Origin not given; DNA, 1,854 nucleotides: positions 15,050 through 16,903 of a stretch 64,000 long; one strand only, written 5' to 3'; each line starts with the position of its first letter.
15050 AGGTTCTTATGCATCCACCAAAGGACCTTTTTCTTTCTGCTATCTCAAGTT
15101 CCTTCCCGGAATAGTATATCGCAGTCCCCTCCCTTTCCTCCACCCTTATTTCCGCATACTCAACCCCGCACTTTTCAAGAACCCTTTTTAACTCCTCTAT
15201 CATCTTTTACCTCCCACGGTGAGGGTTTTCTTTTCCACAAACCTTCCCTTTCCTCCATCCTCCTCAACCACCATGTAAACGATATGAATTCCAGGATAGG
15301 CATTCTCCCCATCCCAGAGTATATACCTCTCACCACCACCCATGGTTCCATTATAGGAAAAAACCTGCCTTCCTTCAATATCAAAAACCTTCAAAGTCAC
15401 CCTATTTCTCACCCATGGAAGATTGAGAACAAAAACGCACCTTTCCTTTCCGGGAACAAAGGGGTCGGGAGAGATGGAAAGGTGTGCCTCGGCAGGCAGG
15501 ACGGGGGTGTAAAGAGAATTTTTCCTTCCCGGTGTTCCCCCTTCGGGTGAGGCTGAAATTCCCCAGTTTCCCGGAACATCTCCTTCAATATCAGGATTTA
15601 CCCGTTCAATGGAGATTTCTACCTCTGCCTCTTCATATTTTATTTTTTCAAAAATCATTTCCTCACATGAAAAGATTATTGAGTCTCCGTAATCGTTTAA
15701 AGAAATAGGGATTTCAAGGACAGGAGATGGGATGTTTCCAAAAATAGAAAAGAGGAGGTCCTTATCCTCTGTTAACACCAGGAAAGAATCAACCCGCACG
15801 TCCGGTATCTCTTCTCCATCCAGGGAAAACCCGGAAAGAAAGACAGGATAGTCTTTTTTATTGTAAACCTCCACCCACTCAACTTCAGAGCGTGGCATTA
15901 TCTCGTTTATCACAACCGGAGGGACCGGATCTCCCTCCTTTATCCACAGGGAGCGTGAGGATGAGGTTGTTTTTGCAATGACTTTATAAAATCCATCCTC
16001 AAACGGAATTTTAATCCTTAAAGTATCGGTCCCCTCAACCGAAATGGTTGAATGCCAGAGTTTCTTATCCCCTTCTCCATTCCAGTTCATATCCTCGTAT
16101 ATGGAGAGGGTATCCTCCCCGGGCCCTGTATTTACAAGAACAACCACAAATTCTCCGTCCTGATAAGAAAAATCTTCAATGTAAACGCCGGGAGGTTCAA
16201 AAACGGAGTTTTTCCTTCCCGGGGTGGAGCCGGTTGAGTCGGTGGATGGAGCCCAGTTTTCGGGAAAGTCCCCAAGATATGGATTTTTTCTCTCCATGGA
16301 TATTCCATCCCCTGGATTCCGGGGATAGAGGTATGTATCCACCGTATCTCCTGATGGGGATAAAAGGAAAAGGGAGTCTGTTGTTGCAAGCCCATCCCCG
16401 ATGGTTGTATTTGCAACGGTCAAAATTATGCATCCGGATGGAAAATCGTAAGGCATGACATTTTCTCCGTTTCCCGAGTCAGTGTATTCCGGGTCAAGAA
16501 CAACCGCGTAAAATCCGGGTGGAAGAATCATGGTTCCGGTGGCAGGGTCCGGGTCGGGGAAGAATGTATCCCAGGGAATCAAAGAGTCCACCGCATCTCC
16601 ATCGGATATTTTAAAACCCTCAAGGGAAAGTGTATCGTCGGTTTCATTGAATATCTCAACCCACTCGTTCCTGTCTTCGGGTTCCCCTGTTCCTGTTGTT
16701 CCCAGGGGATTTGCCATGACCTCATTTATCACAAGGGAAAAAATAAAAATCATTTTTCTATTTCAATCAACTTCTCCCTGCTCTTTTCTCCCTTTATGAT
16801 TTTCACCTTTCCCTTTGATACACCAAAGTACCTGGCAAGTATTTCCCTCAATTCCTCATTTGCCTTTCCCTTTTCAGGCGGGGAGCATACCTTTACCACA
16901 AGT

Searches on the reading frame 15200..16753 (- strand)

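Call 23: search_protein_families(library=ncbifam, proteins=[window:15200-16753:-], max_evalue=0.001)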
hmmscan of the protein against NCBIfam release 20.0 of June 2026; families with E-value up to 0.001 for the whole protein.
window:15200-16753:- (517 aa): 0 families

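Call 89: search_protein_families(library=pfam, proteins=[window:15200-16753:-], max_evalue=0.00001)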
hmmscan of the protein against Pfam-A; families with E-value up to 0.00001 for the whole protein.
window:15200-16753:- (517 aa): 1 family
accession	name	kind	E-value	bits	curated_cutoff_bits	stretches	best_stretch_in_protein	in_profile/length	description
PF00932.25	LTD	-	6.6e-19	68.7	34.3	1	7-143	8-107/109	Lamin Tail Domain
